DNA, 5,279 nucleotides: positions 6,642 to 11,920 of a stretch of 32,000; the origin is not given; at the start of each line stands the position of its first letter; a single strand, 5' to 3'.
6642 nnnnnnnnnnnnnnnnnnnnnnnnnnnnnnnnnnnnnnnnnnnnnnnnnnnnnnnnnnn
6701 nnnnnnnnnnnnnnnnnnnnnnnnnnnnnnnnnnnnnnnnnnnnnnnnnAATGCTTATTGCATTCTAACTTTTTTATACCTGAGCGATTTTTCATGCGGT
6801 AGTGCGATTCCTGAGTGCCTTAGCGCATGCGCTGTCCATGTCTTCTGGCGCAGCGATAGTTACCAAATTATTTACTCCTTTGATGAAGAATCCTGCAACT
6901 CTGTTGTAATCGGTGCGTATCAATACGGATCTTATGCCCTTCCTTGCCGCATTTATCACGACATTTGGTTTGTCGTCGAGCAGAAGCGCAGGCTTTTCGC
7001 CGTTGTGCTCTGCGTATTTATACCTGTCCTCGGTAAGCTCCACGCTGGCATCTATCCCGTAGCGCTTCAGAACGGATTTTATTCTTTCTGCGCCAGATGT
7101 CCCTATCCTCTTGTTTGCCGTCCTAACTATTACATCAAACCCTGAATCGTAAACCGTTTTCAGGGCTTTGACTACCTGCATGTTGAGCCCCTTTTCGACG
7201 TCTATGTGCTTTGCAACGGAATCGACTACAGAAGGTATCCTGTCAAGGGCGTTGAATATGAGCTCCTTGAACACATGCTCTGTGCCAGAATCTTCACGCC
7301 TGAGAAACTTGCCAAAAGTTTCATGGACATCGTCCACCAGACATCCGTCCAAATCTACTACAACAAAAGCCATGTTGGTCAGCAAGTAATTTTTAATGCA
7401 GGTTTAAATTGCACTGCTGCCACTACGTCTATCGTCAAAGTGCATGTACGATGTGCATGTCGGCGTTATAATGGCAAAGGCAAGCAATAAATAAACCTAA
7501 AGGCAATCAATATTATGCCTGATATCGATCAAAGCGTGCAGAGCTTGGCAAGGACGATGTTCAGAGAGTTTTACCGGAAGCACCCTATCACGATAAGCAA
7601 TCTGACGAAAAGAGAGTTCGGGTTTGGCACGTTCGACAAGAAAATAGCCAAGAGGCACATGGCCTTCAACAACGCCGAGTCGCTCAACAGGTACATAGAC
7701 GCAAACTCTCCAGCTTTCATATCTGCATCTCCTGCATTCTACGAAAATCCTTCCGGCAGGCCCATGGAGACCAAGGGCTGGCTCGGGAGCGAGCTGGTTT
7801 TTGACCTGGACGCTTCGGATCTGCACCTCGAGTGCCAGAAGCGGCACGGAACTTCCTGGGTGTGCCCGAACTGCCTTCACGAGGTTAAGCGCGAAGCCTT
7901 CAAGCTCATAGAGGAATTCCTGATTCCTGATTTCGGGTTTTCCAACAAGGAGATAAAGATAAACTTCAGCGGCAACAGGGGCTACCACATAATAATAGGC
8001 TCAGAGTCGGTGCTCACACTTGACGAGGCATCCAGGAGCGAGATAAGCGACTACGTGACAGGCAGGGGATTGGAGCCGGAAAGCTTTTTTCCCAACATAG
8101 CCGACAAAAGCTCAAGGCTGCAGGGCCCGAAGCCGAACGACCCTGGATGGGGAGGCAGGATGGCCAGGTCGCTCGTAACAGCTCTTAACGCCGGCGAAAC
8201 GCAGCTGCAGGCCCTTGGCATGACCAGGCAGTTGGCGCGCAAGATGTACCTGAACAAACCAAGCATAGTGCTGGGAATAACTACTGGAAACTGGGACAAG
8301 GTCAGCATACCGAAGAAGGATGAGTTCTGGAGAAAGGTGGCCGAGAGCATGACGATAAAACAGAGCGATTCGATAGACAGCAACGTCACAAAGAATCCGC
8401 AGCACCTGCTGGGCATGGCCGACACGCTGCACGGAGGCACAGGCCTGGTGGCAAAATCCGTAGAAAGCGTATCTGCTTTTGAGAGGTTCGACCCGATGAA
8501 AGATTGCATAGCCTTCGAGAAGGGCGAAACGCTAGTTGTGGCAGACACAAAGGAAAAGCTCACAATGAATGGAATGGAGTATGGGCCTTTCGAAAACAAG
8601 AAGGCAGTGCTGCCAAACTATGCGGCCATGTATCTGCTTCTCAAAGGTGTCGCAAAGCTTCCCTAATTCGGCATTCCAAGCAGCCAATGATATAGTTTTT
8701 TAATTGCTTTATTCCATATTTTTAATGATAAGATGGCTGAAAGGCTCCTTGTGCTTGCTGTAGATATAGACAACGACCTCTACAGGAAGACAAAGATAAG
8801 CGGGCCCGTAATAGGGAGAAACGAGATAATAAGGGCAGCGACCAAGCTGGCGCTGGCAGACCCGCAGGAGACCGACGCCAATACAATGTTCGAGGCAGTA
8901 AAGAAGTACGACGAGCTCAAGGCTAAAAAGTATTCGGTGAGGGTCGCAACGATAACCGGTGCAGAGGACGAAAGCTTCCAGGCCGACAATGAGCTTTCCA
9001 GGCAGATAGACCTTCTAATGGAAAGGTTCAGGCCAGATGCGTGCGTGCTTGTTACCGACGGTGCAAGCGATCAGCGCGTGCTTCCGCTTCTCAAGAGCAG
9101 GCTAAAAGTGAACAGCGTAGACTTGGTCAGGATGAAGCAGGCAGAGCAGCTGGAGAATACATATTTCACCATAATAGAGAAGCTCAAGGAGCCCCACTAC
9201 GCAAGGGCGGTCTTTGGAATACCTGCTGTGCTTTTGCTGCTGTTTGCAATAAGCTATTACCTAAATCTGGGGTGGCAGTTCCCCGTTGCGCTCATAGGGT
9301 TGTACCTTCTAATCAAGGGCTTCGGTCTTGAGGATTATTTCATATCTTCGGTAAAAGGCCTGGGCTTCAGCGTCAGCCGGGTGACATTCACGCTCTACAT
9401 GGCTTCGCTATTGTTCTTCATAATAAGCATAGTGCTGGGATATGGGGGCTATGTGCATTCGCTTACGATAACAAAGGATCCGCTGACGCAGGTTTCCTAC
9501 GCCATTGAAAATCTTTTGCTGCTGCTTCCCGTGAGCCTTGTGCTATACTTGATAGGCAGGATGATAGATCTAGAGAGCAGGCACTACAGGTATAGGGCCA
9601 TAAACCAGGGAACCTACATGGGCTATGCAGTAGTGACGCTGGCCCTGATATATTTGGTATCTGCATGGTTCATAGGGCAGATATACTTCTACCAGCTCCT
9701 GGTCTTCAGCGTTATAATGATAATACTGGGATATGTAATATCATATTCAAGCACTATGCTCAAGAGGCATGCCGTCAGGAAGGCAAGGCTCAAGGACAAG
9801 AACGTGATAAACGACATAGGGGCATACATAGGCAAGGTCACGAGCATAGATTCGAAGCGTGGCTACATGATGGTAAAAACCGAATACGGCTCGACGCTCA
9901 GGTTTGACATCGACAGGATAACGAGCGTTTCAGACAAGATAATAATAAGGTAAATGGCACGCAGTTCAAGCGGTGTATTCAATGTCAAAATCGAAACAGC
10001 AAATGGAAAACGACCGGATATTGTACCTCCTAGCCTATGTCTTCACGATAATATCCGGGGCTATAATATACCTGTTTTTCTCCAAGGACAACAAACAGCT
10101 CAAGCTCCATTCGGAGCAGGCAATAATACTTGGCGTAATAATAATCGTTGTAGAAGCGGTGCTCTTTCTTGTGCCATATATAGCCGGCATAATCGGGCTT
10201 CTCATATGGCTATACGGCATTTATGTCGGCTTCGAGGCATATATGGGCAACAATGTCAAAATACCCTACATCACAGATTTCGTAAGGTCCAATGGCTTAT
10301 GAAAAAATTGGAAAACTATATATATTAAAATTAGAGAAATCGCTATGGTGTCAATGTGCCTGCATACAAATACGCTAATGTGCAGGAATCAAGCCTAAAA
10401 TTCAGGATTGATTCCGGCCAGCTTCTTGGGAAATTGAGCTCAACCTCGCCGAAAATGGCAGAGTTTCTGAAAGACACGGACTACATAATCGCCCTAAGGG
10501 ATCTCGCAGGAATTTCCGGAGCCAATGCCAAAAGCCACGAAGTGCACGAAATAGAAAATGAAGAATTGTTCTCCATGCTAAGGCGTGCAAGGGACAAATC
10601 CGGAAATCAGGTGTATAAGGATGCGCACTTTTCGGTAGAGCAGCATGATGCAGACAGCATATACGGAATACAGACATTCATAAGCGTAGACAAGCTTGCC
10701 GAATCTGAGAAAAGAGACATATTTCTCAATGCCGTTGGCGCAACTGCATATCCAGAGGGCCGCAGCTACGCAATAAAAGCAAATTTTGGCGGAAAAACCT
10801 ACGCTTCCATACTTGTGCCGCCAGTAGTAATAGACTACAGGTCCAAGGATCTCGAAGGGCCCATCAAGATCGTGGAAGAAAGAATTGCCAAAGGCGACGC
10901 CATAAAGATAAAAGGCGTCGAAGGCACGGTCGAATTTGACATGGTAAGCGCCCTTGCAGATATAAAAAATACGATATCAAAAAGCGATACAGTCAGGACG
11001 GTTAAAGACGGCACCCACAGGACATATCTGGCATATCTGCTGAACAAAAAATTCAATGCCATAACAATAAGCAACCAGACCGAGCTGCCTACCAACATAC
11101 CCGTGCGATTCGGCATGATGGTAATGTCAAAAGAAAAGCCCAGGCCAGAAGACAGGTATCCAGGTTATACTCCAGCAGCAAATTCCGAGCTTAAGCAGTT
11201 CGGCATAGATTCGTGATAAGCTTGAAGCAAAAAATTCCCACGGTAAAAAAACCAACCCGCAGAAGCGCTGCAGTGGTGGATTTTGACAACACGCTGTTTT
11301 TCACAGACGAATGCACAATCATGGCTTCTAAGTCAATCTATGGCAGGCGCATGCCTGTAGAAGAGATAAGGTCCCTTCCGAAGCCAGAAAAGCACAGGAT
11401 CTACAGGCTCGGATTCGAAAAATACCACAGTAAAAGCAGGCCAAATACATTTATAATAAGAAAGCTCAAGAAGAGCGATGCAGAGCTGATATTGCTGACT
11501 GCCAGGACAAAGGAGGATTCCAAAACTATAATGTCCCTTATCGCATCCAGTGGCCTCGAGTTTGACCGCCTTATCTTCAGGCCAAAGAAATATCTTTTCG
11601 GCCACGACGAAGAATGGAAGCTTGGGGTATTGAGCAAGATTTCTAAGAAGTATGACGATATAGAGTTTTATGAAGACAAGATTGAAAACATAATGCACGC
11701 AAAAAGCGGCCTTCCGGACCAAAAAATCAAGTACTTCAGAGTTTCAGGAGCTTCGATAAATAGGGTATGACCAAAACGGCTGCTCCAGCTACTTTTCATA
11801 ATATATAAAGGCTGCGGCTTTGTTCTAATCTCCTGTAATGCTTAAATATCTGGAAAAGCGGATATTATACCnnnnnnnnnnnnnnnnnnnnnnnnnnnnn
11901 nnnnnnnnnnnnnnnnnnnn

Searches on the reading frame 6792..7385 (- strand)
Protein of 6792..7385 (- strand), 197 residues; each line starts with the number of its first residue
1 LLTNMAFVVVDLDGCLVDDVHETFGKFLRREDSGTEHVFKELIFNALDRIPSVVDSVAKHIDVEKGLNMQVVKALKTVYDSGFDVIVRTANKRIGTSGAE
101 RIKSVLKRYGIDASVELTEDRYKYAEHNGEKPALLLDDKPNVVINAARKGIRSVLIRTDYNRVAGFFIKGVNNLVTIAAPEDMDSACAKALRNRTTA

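Call 10: search_protein_families(library=pfam, proteins=[window:6792-7385:-], max_evalue=0.001)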
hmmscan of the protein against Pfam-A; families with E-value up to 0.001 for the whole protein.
window:6792-7385:- (197 aa): 0 families

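Call 19: search_protein_families(library=pfam, proteins=[window:6792-7385:-], max_evalue=5)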
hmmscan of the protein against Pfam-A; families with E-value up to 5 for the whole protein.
window:6792-7385:- (197 aa): 1 family
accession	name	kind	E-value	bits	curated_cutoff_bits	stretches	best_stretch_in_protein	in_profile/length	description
PF00702.32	Hydrolase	-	0.047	14.5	26.4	1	8-161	4-124/191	haloacid dehalogenase-like hydrolase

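Call 41: search_solved_structures(query=window:6792-7385:-, max_evalue=10)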
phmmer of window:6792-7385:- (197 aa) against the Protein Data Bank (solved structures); distinct sequences matched with E-value up to 10: 8.
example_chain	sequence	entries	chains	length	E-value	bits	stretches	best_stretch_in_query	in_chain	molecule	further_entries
7u8o_L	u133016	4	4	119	0.11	15.4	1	6-59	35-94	V-type proton ATPase subunit F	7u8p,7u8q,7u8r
6vq6_L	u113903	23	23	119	0.29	14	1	6-59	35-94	V-type proton ATPase subunit F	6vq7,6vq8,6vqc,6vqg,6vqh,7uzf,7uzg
6wlz_N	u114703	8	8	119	0.33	13.8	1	6-55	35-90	V-type proton ATPase subunit F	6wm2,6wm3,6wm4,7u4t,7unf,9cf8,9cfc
6xbw_L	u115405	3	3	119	0.35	13.7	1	7-55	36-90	V-type proton ATPase subunit F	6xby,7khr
3evz_A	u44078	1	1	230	0.8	12.5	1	74-152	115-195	methyltransferase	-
5vjc_A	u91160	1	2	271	0.92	12.3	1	100-173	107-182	Protein mini spindles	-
10am_A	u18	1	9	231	0.93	12.3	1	83-141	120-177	Periplasmic protein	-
2ccv_A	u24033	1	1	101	1.6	11.6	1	35-87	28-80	HELIX POMATIA AGGLUTININ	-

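Call 61: search_protein_families(library=padloc, proteins=[window:6792-7385:-], max_evalue=0.01)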
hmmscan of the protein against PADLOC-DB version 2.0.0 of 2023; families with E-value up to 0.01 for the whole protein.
window:6792-7385:- (197 aa): 0 families

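Call 63: search_protein_families(library=ncbifam, proteins=[window:6792-7385:-], max_evalue=0.1)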
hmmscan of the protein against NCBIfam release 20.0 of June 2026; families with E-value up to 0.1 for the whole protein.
window:6792-7385:- (197 aa): 3 families
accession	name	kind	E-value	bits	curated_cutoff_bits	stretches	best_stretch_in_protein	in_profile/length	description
TIGR01662.1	HAD-SF-IIIA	subfamily_domain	0.0025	17.9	44.6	0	65-115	24-80/141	HAD-IIIA family hydrolase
TIGR01509.1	HAD-SF-IA-v3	subfamily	0.01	16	29.4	0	8-31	2-25/154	HAD-IA family hydrolase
NF006825.1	PRK09347.1-2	subfamily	0.089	12.3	174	0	47-105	95-154/179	GTP cyclohydrolase I FolE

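Call 67: predict_structure(protein=window:6792-7385:-)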
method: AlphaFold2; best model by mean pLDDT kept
length: 197 residues; sequences in the alignment: 1
mean_pLDDT: 47.5   pTM: 0.48
mean pLDDT of the five models: 47.5, 41.3, 39.2, 35.5, 28.5
residues with pLDDT >= 90: 0; 70-90: 12; 50-70: 77; < 50: 108
segments of 3 or more residues with pLDDT < 50: 1-34, 36-38, 120-138, 150-197
pLDDT, mean of each block of 10 residues (from residue 1): 37 44 46 48 53 53 54 66 59 59 76 62 36 39 52 41 29 25 35 31
secondary structure, 60 per line:
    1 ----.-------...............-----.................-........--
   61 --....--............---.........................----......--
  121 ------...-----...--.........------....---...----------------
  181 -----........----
elements in order: H13-27 H33-49 H51-58 H63-66 H69-80 E84-90 H91-108 E113-118 E135-137 H140-148 E155-158 E162-164 H186-193

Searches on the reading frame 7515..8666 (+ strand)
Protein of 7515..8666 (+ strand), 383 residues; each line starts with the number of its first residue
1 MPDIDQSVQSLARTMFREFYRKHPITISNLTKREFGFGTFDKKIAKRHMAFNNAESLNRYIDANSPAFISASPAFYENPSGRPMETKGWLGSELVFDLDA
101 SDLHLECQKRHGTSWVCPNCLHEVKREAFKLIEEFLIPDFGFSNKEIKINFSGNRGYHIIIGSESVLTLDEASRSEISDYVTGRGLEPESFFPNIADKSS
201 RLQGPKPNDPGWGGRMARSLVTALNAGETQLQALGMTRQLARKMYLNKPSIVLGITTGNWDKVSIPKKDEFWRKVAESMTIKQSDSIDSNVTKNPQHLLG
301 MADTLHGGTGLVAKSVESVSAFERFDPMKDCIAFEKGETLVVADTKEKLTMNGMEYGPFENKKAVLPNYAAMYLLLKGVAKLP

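Call 10: search_protein_families(library=pfam, proteins=[window:7515-8666:+], max_evalue=0.001)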
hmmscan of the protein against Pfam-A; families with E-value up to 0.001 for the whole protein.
window:7515-8666:+ (383 aa): 1 family
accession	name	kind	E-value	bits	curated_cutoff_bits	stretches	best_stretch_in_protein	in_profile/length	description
PF01896.25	DNA_primase_S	-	4.1e-16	60.2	26.8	1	96-317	1-162/163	DNA primase small subunit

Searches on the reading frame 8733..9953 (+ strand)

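Call 10: search_protein_families(library=pfam, proteins=[window:8733-9953:+], max_evalue=0.001)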
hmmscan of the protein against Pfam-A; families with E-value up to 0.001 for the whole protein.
window:8733-9953:+ (406 aa): 1 family
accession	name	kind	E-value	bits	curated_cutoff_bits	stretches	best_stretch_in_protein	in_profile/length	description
PF04123.18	DUF373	-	2.1e-80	271.2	28.3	1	4-331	1-331/335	Domain of unknown function (DUF373)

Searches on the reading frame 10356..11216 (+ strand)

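Call 10: search_protein_families(library=pfam, proteins=[window:10356-11216:+], max_evalue=0.001)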
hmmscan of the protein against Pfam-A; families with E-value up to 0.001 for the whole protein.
window:10356-11216:+ (286 aa): 0 families

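Call 19: search_protein_families(library=pfam, proteins=[window:10356-11216:+], max_evalue=5)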
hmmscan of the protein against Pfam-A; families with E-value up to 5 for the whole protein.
window:10356-11216:+ (286 aa): 3 families
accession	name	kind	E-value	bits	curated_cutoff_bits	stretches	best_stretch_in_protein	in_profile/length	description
PF24392.2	Parb-CE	-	0.0064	16.9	23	1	84-161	17-92/147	ParB CE domain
PF00924.24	MS_channel_2nd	-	0.082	13.5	20.2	1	170-193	11-34/68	Mechanosensitive ion channel, beta-domain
PF05452.16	Clavanin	-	0.17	12.5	21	1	55-104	14-64/80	Clavanin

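Call 63: search_protein_families(library=ncbifam, proteins=[window:10356-11216:+], max_evalue=0.1)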
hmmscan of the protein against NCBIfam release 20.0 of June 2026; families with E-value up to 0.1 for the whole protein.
window:10356-11216:+ (286 aa): 0 families

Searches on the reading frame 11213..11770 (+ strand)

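Call 10: search_protein_families(library=pfam, proteins=[window:11213-11770:+], max_evalue=0.001)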
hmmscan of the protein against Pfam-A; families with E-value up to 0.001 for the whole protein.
window:11213-11770:+ (185 aa): 1 family
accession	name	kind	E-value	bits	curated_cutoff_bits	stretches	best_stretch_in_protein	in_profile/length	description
PF10307.15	HAD_SAK_1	-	5.2e-05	23.6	25.6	1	86-162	72-156/203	HAD domain family 1 in Swiss Army Knife RNA repair proteins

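Call 19: search_protein_families(library=pfam, proteins=[window:11213-11770:+], max_evalue=5)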
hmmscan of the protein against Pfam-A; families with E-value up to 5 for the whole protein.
window:11213-11770:+ (185 aa): 3 families
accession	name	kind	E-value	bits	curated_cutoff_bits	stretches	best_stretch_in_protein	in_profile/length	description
PF10307.15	HAD_SAK_1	-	5.2e-05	23.6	25.6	1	86-162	72-156/203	HAD domain family 1 in Swiss Army Knife RNA repair proteins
PF11019.14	DUF2608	-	0.0018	18.2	22.6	1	16-129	17-138/244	Protein of unknown function (DUF2608)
PF03031.24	NIF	-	0.057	13.5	21.8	1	21-126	4-90/160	NLI interacting factor-like phosphatase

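Call 63: search_protein_families(library=ncbifam, proteins=[window:11213-11770:+], max_evalue=0.1)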
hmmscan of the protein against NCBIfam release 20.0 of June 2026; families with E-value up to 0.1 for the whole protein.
window:11213-11770:+ (185 aa): 0 families
